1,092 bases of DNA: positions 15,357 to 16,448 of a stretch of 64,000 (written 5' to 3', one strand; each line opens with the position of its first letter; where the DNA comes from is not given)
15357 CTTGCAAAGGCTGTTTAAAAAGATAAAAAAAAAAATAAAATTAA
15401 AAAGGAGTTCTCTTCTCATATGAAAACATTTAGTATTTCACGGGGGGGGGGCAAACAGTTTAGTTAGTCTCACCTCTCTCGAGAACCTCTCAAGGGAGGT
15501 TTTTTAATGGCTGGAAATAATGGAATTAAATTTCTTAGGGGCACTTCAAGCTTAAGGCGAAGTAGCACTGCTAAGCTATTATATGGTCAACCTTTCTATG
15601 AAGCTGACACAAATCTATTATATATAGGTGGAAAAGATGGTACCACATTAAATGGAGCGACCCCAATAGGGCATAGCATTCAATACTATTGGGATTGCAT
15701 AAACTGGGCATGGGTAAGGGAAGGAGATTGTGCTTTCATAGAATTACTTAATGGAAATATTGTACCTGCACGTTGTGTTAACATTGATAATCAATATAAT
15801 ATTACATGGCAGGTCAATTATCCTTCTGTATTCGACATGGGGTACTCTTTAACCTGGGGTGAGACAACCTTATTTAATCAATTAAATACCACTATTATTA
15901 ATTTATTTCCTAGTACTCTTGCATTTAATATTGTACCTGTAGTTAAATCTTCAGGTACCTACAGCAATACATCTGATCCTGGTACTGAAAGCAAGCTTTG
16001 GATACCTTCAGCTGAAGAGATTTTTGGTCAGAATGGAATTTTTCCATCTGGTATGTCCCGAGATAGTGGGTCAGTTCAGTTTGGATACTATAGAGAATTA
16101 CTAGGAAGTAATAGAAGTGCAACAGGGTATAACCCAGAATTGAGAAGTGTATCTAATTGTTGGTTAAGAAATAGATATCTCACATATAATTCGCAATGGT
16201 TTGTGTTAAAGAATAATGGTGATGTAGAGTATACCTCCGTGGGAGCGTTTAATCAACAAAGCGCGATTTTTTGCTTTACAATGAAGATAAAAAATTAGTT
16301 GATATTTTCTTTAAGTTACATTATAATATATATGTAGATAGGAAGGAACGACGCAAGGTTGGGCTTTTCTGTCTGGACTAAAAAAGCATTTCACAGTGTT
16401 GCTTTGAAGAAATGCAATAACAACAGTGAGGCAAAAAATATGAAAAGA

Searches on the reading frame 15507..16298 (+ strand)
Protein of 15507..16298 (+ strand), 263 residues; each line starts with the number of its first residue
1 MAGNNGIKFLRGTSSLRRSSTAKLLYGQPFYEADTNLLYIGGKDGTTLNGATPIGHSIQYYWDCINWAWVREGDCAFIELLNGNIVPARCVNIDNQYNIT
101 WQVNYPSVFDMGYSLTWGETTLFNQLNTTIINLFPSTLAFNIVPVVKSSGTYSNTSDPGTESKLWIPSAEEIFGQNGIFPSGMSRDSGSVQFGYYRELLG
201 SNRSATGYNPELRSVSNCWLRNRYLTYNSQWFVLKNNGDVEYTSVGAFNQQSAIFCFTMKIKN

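Call 14: search_protein_families(library=pfam, proteins=[window:15507-16298:+], max_evalue=0.01)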
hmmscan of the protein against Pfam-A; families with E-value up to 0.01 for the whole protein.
window:15507-16298:+ (263 aa): 1 family
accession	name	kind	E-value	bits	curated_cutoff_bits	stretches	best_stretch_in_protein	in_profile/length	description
PF19789.6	DUF6273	-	0.00032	21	23.5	1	113-240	29-152/172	Domain of unknown function (DUF6273)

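Call 15: find_related_loci(query=window:15507-16298:+, collection=viral_contigs, flank=3000)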
Query window:15507-16298:+ (263 aa) in viral_contigs; peptide patterns used: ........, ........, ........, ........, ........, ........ (x = any residue, [..] = any of these).
5 stretches matched a pattern, but none encodes a relative of the query by tblastn (E <= 1e-3).

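Call 17: find_homologous_proteins(query=window:15507-16298:+, max_evalue=0.001)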
Query window:15507-16298:+ (263 aa): 5 proteins with E <= 0.001 among 513 candidates.
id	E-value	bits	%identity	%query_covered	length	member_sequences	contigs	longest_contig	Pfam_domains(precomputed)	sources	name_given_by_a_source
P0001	5.4e-178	608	100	100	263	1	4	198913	-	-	-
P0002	9.0e-51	191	44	99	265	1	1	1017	PF19789.7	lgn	-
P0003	1.7e-18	85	35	84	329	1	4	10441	-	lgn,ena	-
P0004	4.4e-6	44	59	22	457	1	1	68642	PF24243.2,PF18454.8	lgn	-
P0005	2.2e-5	42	65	17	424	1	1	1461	-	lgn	-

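Call 18: find_encoding_contigs(protein=P0001, flank=6000, max_places=10)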
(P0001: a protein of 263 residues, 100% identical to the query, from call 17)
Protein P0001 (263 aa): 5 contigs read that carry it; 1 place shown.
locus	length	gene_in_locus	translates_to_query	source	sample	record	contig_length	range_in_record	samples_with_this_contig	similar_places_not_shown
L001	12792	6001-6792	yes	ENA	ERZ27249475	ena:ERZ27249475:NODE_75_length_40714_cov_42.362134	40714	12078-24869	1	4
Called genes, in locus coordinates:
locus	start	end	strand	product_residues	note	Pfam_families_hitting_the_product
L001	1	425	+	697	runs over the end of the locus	-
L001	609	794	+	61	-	-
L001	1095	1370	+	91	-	-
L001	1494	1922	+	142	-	-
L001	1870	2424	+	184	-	PF19789:DUF6273 (weak)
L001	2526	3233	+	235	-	-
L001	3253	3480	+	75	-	-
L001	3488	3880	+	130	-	-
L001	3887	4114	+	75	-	-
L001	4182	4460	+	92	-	-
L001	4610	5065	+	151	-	-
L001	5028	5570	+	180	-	-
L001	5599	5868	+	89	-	-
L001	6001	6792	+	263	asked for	-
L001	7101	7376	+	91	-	-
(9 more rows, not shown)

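Call 19: find_encoding_contigs(protein=P0003, flank=6000, max_places=10)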
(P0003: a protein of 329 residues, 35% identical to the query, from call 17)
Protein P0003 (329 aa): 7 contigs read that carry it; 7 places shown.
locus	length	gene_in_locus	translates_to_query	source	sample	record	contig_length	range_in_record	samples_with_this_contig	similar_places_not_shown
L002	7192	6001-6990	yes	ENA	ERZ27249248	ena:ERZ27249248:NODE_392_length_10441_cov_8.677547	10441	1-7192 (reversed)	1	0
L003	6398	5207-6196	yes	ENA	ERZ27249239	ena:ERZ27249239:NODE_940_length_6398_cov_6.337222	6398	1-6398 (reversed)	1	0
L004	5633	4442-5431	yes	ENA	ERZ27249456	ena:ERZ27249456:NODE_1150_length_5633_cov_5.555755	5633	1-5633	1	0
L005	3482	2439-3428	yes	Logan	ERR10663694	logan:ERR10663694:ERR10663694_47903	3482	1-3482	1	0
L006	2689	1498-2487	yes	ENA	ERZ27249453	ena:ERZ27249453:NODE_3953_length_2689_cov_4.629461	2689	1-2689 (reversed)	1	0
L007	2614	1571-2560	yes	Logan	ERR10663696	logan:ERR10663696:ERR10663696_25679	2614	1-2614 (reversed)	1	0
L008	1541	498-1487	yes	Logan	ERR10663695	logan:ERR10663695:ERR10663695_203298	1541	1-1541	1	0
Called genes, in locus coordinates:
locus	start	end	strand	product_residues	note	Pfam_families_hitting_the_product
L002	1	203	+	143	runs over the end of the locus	-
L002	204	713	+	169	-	-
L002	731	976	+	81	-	-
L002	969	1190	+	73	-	-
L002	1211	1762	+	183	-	-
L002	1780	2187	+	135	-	-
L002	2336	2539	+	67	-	-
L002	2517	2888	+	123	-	-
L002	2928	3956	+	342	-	PF10127:RlaP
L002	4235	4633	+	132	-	-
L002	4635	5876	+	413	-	-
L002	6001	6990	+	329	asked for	-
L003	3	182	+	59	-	?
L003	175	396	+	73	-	-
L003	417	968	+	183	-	-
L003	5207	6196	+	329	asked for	-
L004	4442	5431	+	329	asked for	-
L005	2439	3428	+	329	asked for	-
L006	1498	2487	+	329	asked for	-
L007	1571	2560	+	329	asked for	-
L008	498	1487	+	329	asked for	-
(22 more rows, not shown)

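Call 20: find_encoding_contigs(protein=P0002, flank=2000, max_places=5)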
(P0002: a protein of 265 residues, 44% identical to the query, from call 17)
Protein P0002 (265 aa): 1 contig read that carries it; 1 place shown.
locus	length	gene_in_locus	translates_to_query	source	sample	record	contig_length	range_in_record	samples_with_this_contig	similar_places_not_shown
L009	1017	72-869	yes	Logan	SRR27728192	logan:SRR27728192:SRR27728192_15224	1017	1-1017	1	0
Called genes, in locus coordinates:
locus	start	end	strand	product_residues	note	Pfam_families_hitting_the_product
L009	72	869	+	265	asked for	PF19789:DUF6273 (weak)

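Call 32: find_related_loci(query=A2, collection=metagenome_contigs, flank=1500)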
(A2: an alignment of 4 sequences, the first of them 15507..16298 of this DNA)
Query A2 (263 aa) in metagenome_contigs; peptide patterns used: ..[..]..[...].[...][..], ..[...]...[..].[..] (x = any residue, [..] = any of these).
84 stretches matched a pattern; 3 encode a relative of the query (tblastn E <= 1e-3); 3 distinct loci.
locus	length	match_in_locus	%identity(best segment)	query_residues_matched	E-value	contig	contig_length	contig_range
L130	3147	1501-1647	51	4-54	7e-8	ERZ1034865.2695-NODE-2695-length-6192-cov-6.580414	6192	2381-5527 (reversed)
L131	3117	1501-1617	53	7-46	6e-7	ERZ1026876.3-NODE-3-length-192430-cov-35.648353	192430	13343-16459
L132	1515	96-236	41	1-48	7e-6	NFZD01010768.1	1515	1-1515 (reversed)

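Call 33: find_related_loci(query=A2, collection=genome_contigs, flank=1500)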
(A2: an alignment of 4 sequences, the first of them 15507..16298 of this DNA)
Query A2 (263 aa) in genome_contigs; peptide patterns used: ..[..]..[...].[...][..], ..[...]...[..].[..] (x = any residue, [..] = any of these).
47 stretches matched a pattern; 3 encode a relative of the query (tblastn E <= 1e-3); 3 distinct loci.
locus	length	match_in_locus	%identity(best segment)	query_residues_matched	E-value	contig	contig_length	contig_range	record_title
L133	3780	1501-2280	45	1-262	1e-58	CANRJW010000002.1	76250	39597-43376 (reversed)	MAG: uncultured Bacilli bacterium isolate Lapin-021__bin68 genome assembly, contig: Lapin-021__NODE_401_length_76250_cov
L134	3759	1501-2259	43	1-259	3e-54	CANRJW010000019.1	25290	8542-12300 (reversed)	MAG: uncultured Bacilli bacterium isolate Lapin-021__bin68 genome assembly, contig: Lapin-021__NODE_2159_length_25290_co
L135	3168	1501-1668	63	1-56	7e-18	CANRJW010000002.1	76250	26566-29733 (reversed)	MAG: uncultured Bacilli bacterium isolate Lapin-021__bin68 genome assembly, contig: Lapin-021__NODE_401_length_76250_cov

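Call 40: find_homologous_proteins(query=A3, max_evalue=0.001)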
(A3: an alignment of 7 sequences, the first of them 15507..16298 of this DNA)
Query A3 (7 sequences) (263 aa, profile of the alignment): 58 proteins with E <= 0.001 among 5271 candidates.
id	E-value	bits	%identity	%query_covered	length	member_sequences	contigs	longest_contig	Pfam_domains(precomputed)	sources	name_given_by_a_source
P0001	7.0e-113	395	100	100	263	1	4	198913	-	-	-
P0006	3.1e-111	389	45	99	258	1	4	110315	PF19789.7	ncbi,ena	-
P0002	4.5e-110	385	44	99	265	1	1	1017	PF19789.7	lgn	-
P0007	1.2e-106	374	44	99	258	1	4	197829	PF19789.7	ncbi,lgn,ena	-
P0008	6.9e-105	368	44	99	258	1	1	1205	PF19789.7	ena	-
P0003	2.6e-96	340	35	84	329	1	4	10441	-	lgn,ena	-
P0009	4.2e-85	304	41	98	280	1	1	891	PF19789.7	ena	-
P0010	6.7e-81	290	63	21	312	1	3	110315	PF19789.7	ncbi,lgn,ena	-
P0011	5.4e-66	241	38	99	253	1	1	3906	PF18454.8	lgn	-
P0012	1.6e-62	230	37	35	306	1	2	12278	PF19789.7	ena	-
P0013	6.8e-59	218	36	99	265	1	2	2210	-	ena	-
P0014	4.8e-38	149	32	66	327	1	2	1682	PF19789.7,PF18454.8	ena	-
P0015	3.4e-36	143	34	66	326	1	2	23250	PF19789.7,PF18454.8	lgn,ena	-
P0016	1.3e-35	141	33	66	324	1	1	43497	PF19789.7,PF18454.8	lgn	-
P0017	1.7e-35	141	32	66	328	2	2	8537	PF19789.7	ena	-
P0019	5.2e-34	136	51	22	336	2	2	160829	PF19789.7,PF18454.8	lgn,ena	-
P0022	2.1e-32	131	29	66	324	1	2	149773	PF19789.7,PF18454.8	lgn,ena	-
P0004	2.0e-14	72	59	22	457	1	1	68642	PF24243.2,PF18454.8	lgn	-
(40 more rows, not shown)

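Call 41: find_encoding_contigs(protein=P0007, flank=10000, max_places=4)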
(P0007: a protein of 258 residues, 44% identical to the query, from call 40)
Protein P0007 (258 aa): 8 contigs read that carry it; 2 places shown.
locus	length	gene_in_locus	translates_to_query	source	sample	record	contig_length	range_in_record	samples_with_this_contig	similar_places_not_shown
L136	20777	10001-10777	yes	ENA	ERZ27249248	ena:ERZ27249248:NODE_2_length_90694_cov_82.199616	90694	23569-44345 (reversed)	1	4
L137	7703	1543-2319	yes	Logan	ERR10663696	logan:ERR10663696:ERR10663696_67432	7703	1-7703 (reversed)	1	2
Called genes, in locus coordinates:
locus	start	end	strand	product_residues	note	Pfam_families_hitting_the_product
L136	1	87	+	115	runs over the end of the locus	PF01844:HNH, PF14279:HNH_5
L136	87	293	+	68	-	-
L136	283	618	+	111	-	-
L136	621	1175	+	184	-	PF13521:AAA_28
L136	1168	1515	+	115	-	-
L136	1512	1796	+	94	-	-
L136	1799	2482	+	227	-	PF01327:Pep_deformylase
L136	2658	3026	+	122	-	-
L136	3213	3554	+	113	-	-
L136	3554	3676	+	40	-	-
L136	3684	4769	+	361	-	PF01145:Band_7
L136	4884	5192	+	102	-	-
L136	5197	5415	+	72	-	-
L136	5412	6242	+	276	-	PF00303:Thymidylat_synt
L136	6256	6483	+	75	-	-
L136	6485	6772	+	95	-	-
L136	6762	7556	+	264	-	PF04055:Radical_SAM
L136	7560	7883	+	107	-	-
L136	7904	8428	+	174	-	PF00186:DHFR_1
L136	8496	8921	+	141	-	-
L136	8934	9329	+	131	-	-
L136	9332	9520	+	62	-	-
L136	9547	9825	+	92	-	-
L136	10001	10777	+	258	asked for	PF19789:DUF6273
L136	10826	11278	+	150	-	-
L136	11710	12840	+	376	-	PF00078:RVT_1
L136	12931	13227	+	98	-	-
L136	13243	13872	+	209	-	-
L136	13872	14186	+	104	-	-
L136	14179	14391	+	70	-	-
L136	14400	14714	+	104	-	-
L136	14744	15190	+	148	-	PF09424:YqeY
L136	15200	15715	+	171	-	PF09643:YopX (faint)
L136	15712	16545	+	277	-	-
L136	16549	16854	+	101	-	-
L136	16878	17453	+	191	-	-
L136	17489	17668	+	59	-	-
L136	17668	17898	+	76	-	-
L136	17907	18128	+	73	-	-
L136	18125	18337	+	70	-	-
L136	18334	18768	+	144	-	-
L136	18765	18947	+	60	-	-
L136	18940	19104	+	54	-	-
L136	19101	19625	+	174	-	-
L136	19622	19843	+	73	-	-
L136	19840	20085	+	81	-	-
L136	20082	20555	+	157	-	-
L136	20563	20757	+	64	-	-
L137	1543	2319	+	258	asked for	PF19789:DUF6273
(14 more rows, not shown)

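Call 42: find_encoding_contigs(protein=P0011, flank=1500, max_places=4)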
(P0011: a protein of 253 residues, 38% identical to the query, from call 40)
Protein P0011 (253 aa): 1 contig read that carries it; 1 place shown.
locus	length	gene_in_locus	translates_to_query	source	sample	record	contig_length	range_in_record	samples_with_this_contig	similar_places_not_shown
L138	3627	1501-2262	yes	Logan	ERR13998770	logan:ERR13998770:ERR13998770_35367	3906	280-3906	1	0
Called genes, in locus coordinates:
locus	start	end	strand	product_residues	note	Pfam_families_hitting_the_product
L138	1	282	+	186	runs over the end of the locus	?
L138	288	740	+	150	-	PF13353:Fer4_12, PF04055:Radical_SAM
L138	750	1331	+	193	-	PF01226:Form_Nir_trans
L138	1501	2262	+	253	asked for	PF18454:Mtd_N (faint)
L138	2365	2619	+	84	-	-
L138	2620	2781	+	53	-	-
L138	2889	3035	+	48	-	-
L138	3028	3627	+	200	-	?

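Call 43: find_encoding_contigs(protein=P0012, flank=3000, max_places=4)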
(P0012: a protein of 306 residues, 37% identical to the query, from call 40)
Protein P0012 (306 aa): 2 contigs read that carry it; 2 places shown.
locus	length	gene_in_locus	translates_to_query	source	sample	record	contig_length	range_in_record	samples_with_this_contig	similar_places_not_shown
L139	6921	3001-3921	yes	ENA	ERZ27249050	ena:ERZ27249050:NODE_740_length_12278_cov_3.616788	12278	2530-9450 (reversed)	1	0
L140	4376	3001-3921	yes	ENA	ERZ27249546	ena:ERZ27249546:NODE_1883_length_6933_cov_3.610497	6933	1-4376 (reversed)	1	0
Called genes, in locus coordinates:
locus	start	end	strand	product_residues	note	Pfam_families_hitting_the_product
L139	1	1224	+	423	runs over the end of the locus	PF03477:ATP-cone, PF13597:NRDD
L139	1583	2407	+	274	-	PF13597:NRDD, PF01228:Gly_radical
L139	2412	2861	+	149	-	PF13353:Fer4_12, PF04055:Radical_SAM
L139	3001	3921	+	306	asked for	PF19789:DUF6273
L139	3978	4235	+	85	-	-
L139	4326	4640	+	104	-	-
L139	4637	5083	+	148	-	-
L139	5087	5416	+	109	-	-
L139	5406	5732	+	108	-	-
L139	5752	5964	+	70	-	-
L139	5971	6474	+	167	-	-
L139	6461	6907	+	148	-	PF09424:YqeY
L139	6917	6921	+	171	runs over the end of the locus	PF09643:YopX (faint)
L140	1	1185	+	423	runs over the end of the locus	PF03477:ATP-cone, PF13597:NRDD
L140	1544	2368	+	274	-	PF13597:NRDD, PF01228:Gly_radical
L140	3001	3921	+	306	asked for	PF19789:DUF6273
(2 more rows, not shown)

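Call 44: find_encoding_contigs(protein=P0016, flank=3000, max_places=4)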
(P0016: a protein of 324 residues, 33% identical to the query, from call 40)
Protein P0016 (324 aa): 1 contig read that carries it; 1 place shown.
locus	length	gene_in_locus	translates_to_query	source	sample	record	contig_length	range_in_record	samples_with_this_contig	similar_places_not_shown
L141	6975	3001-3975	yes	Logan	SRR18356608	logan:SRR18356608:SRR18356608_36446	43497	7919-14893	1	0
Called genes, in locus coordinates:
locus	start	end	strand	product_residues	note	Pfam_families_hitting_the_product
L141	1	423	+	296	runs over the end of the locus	-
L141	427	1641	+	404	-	PF00709:Adenylsucc_synt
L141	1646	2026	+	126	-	-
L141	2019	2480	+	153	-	-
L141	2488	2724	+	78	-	-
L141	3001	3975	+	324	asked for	PF18454:Mtd_N (weak), PF19789:DUF6273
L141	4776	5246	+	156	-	-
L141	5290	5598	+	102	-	-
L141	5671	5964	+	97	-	-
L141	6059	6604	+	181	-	PF13489:Methyltransf_23 (weak)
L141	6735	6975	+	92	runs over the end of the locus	-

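Call 47: find_encoding_contigs(protein=P0019, flank=1500, max_places=4)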
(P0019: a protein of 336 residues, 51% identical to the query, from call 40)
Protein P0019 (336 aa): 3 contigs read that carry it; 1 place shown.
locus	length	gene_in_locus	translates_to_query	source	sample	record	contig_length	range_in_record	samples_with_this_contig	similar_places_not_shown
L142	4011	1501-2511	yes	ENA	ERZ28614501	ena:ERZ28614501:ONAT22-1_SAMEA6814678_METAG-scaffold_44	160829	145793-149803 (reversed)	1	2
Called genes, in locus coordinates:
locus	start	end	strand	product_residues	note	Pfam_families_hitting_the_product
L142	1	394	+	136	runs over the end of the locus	-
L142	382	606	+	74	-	-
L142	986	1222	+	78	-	-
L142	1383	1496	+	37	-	-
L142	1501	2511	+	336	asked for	PF18454:Mtd_N (weak), PF19789:DUF6273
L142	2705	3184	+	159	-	-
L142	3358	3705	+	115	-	-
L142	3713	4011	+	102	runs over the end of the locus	-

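Call 48: find_encoding_contigs(protein=P0004, flank=1500, max_places=4)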
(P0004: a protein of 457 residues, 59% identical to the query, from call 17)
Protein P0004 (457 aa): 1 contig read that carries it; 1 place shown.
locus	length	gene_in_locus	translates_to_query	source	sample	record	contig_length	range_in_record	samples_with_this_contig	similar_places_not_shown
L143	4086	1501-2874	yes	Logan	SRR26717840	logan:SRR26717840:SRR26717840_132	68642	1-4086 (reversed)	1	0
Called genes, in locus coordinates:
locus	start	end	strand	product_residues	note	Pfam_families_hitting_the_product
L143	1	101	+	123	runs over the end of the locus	-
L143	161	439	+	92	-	-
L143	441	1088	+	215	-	PF01327:Pep_deformylase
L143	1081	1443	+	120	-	-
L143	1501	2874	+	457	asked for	PF18454:Mtd_N (faint), PF24243:Phage_tail_C (weak)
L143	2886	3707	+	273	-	PF19789:DUF6273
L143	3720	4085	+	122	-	?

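Call 49: find_encoding_contigs(protein=P0013, flank=1500, max_places=4)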
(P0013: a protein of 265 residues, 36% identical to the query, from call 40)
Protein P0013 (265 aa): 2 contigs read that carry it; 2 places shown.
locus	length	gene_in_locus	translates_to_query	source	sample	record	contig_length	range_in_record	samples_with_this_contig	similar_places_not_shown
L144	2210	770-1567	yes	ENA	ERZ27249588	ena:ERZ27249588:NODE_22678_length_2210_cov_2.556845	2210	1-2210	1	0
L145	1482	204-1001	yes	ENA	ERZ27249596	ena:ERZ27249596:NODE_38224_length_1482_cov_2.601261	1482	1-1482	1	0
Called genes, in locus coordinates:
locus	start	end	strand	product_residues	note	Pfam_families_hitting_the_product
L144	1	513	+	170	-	?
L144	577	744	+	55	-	-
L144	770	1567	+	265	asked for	-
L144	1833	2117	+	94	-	-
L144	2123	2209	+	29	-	?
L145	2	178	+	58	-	?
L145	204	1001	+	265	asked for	-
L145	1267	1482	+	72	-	?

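Call 60: search_protein_families(library=phrogs, proteins=[window:15507-16298:+], max_evalue=0.001)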
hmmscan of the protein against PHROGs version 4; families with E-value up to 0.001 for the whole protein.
window:15507-16298:+ (263 aa): 0 families

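Call 72: find_encoding_contigs(protein=P0022, flank=1500, max_places=10)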
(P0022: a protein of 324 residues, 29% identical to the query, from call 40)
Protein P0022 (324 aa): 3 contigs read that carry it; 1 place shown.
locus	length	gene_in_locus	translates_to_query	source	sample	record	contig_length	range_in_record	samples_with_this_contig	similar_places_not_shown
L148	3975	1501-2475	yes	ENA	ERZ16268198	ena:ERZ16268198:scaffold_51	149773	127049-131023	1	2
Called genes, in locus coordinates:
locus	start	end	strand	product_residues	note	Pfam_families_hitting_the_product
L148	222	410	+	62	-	-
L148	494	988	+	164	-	-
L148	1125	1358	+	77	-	PF01228:Gly_radical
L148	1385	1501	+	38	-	-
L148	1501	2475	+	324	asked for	PF18454:Mtd_N (faint), PF19789:DUF6273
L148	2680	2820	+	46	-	-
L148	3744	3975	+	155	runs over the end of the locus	-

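Call 100: search_solved_structures(query=A6, max_evalue=1)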
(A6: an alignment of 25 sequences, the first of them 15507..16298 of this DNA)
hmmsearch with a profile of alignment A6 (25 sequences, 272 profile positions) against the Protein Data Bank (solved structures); distinct sequences matched with E-value up to 1: 0.

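Call 101: predict_structure(alignment_id=A6)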
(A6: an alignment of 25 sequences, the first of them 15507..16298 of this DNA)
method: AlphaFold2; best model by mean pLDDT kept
length: 263 residues; sequences in the alignment: 25
mean_pLDDT: 88.9   pTM: 0.81
mean pLDDT of the five models: 88.9, 88.5, 88.2, 87.9, 87.7
residues with pLDDT >= 90: 166; 70-90: 84; 50-70: 7; < 50: 6
segments of 3 or more residues with pLDDT < 50: 1-6
pLDDT, mean of each block of 10 residues (from residue 1): 49 91 83 85 83 78 75 87 91 90 95 94 98 94 95 85 98 96 94 94 89 94 93 97 92 96 72
secondary structure, 60 per line:
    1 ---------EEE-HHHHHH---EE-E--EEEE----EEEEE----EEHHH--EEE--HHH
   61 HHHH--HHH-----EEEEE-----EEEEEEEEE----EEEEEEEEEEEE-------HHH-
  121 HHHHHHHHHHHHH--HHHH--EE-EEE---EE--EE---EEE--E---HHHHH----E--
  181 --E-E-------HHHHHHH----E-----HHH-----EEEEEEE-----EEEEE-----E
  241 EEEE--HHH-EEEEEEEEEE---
elements in order: E10-12 H14-19 E29-32 E37-41 E53-55 H58-64 E75-79 E85-93 E98-109 H121-133 H136-139 E145-147 E160-162 H169-173 H193-199 E218-224 E230-234 E240-244 E251-260

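Call 103: fold_search(model_id=the predicted structure, library=pdb)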
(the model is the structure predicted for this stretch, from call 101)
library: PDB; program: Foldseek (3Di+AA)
matches with E <= 10: 338; with E <= 0.001: 1
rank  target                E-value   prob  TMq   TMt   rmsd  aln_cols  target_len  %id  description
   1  9qa6                  1.7e-04  1.00  0.46  0.16   5.3       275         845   12  Cryo-EM structure of Thomasclavelia ramosa IgA peptidase (IgAse) active site mutant (S32-N876) (released 2025-06-25)
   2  2c3f                  6.7e-02  0.99  0.17  0.14   5.8        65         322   17  The structure of a group A streptococcal phage-encoded tail-fibre showing hyaluronan lyase activity. (released 2005-11-29)
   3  2yvv_A                1.7e-01  0.99  0.16  0.13   2.0        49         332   22  Crystal structure of hyluranidase complexed with lactose at 2.6 A resolution reveals three specific sugar recognition  (released 2007-05-01)
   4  8c0t                  1.7e-01  0.02  0.11  0.11  18.4       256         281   12  NRS 1.2: Fluorescent Sensors for Imaging Interstitial Calcium (released 2023-11-15)
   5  6x3m_I                3.4e-01  0.97  0.17  0.12   1.9        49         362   24  Crystal structure of full-length Streptococcal bacteriophage hyaluronidase in complex with unsaturated hyaluronan octa (released 2021-06-09)
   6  2dp5                  5.0e-01  0.89  0.17  0.13   5.8        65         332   17  Structure of streptococcus pyogenes bacteriophage-associated hyaluronate lyase Hylp2 (released 2006-05-30)
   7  1yu3                  5.6e-01  0.25  0.15  0.11  14.8        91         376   15  Major Tropism Determinant I1 Variant (released 2005-09-20)
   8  1yu1                  5.6e-01  0.03  0.16  0.12  21.9       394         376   10  Major Tropism Determinant P3c Variant (released 2005-09-20)
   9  6x3m_E                6.0e-01  0.94  0.17  0.13   1.8        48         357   23  Crystal structure of full-length Streptococcal bacteriophage hyaluronidase in complex with unsaturated hyaluronan octa (released 2021-06-09)
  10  4j6q                  6.4e-01  0.10  0.21  0.36  11.7       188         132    6  Crystal structure of calcium2+-free wild-type CD23 lectin domain (crystal form G) (released 2013-08-28)
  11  6x3m_G                7.2e-01  0.90  0.16  0.12   2.1        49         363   24  Crystal structure of full-length Streptococcal bacteriophage hyaluronidase in complex with unsaturated hyaluronan octa (released 2021-06-09)
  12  6zih_1                7.7e-01  0.02  0.10  0.07  17.8       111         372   14  Topological model of p2 virion baseplate in activated conformation (released 2020-08-26)
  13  8xi2_d                9.9e-01  0.06  0.08  0.16   7.3        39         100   18  Cryo-EM structure of the Chlamydomonas C* complex (released 2024-10-09)
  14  7a8f                  1.1e+00  0.01  0.09  0.10  17.6       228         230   11  rsGreen0.7-K206A-F165L in the green-on state (released 2021-02-17)
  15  6x3m_B                1.1e+00  0.82  0.17  0.12   1.8        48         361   23  Crystal structure of full-length Streptococcal bacteriophage hyaluronidase in complex with unsaturated hyaluronan octa (released 2021-06-09)
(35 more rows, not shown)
